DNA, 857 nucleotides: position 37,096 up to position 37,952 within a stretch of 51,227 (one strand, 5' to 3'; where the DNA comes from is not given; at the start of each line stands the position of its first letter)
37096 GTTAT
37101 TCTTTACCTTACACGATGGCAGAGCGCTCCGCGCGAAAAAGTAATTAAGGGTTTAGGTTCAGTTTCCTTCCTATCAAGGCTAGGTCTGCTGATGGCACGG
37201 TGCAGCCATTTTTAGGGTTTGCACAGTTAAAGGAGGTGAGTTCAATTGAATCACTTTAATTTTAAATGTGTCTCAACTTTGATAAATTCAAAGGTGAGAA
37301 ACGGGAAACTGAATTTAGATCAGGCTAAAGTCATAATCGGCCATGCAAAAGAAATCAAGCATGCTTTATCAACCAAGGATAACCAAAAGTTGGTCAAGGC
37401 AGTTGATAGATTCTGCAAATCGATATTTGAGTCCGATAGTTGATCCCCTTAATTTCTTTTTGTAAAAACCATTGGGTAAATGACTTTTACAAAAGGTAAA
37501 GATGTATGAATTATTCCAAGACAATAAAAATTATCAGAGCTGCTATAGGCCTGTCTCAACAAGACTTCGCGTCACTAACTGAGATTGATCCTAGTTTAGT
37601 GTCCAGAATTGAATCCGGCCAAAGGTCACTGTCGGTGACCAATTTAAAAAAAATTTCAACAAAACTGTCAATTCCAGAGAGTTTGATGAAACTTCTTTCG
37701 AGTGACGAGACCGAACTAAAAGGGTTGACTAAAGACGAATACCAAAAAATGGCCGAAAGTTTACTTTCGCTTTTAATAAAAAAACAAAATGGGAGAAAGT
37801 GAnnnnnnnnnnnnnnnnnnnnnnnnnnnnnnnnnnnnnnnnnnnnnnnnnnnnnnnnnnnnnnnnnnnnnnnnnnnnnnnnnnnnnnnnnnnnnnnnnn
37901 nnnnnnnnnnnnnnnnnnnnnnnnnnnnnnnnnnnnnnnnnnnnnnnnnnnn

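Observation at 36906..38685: Complete retron-like system in a CPR bacterium: structured RNA, small protein, HTH and RT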

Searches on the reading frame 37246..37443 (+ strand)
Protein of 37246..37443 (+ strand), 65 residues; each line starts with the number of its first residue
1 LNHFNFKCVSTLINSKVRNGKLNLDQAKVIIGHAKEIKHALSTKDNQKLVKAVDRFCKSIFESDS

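Call 3: search_protein_families(library=pfam, proteins=[window:37246-37443:+], max_evalue=0.01)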
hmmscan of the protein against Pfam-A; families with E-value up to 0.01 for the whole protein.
window:37246-37443:+ (65 aa): 1 family
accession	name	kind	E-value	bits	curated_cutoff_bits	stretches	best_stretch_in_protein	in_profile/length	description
PF22888.1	FIMAH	-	0.0043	18.1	24.8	1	10-58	5-53/81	FIMAH domain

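Call 4: search_protein_families(library=padloc, proteins=[window:37246-37443:+], max_evalue=0.01)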
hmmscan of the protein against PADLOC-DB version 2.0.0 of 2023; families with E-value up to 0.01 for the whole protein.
window:37246-37443:+ (65 aa): 1 family
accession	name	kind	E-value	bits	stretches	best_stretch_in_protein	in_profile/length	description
PDLC03759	RT_UG21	-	0.0094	12.7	1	12-54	245-285/503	DRT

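Call 77: search_protein_families(library=ncbifam, proteins=[window:37246-37440:+], max_evalue=0.001)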
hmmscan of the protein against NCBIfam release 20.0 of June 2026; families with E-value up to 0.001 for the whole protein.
window:37246-37440:+ (65 aa): 0 families

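Call 83: search_protein_representatives(protein=window:37246-37440:+)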
Query: 65 residues. Proteins with E-value up to 0.001 (for the whole library): 11; up to 1e-10: 3; up to 1e-30: 1. The best 11 are listed.
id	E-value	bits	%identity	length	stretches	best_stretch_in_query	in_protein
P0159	1.7e-31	122.0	89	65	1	1-64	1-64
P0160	4.8e-15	70.5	30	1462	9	29-61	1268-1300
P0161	7.9e-14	66.7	34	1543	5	26-56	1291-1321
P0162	5.7e-09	51.5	39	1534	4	27-52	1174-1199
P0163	6.8e-09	51.2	33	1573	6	28-63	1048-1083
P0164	9.8e-09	50.7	47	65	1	5-64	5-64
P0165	7.7e-08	47.9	39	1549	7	8-39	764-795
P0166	1.8e-07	46.8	32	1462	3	25-55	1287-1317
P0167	2.4e-06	43.2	32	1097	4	17-54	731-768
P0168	7.0e-05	38.7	33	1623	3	26-56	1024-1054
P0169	2.4e-04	37.0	32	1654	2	28-58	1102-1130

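Call 97: predict_structure(protein=window:37246-37440:+)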
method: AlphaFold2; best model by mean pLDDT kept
length: 65 residues; sequences in the alignment: 1
mean_pLDDT: 89.7   pTM: 0.72
mean pLDDT of the five models: 89.7, 86.4, 79.9, 78.3, 70.5
residues with pLDDT >= 90: 54; 70-90: 6; 50-70: 4; < 50: 1
segments of 3 or more residues with pLDDT < 50: none
pLDDT, mean of each block of 10 residues (from residue 1): 81 94 93 94 94 93 66
secondary structure, 60 per line:
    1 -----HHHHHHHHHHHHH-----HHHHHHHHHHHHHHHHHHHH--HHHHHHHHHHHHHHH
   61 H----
elements in order: H6-18 H24-43 H46-61

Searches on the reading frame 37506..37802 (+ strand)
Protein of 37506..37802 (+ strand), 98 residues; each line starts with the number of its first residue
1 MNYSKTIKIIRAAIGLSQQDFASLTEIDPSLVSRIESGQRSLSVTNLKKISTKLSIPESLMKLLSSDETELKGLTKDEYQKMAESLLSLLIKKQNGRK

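Call 3: search_protein_families(library=pfam, proteins=[window:37506-37802:+], max_evalue=0.01)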
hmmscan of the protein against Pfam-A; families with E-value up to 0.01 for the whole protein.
window:37506-37802:+ (98 aa): 5 families
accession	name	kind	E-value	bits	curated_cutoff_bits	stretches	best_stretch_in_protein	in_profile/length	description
PF01381.28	HTH_3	-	6e-12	45.8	23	1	7-58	1-52/55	Helix-turn-helix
PF13560.12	HTH_31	-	2.1e-06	28.3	27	1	8-48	7-48/64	Helix-turn-helix domain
PF12844.13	HTH_19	-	4.8e-05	23.6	30.2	1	7-59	4-56/64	Helix-turn-helix domain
PF13443.12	HTH_26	-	0.0032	18.1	22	1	7-54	2-50/63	Cro/C1-type HTH DNA-binding domain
PF13413.12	HTH_25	-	0.0035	17.6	24.6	0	10-39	5-34/62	Helix-turn-helix domain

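Call 4: search_protein_families(library=padloc, proteins=[window:37506-37802:+], max_evalue=0.01)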
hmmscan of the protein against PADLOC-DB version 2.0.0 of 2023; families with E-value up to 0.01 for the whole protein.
window:37506-37802:+ (98 aa): 20 families
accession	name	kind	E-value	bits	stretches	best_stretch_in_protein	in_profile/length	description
PDLC02926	HTH_VI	-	2.5e-18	64.1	1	3-91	2-89/92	-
PDLC03665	Control_protein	-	8e-10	36.8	1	3-59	9-66/77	control protein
PDLC03664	Control_protein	-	3.3e-09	35.1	1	3-56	14-67/74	control protein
PDLC04142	capH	-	7.3e-09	34.6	1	6-90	10-98/103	capH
PDLC03953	RmrA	-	1.4e-07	29.1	1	6-67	9-70/373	-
PDLC03666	Control_protein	-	5.8e-07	27.9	1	3-58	7-62/77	control protein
PDLC03951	RmrA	-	4.2e-06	24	1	5-62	11-68/400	-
PDLC04775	PDC-M69A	-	3.6e-05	22.2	1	13-70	18-73/113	-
PDLC03536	REase_II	-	4e-05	21.4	1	4-72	12-78/237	Type II restriction enzyme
PDLC03668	Control_protein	-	8.1e-05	21.1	1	4-56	10-62/79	control protein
PDLC03954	RmrA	-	9.8e-05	19.4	1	4-61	12-69/380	-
PDLC03949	RmrA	-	0.00015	18.7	1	5-65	5-65/363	-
PDLC03947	RmrA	-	0.00021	18.2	1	6-60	15-69/383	-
PDLC04758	PDC-M64B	-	0.00032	19.1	1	5-56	33-84/123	-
PDLC03946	RmrA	-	0.00076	16.3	1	4-70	4-70/357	-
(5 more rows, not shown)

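Call 77: search_protein_families(library=ncbifam, proteins=[window:37506-37799:+], max_evalue=0.001)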
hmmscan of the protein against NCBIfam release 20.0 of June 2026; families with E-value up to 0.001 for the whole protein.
window:37506-37799:+ (98 aa): 9 families
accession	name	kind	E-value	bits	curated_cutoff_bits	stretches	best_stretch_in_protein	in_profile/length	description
NF041951.1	phage_RstR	subfamily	1.4e-08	35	80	1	1-70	1-68/108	RstR family transcriptional repressor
TIGR03070.1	couple_hipB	subfamily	4.3e-06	26.6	71.65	1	4-50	4-50/58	type II toxin-antitoxin system Y4mF family antitoxin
TIGR03830.1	CxxCG_CxxCG_HTH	subfamily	9.1e-06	25.5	61.8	1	5-47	68-112/127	type II TA system antitoxin MqsA family protein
NF006015.0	PRK08154.1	subfamily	2.5e-05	23.6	204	1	5-70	33-96/314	anaerobic benzoate catabolism transcriptional regulator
TIGR00270.2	TIGR00270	equivalog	2.9e-05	23.9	110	1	2-70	75-141/159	multiprotein bridging factor aMBF1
NF007408.0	PRK09943.1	equivalog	0.00014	21.5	211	1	4-59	9-64/185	HTH-type transcriptional regulator PuuR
NF047948.1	male_kill_WMK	equivalog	0.00017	21.2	300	1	4-81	164-244/300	WO male-killing family protein Wmk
NF038139.1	Reg_Aceta_RamB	equivalog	0.00022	20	700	1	7-61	7-61/465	acetate metabolism transcriptional regulator RamB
NF046032.1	TransRegSlrRBacil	equivalog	0.00028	21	250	1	5-65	4-63/149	HTH-type transcriptional regulator SlrR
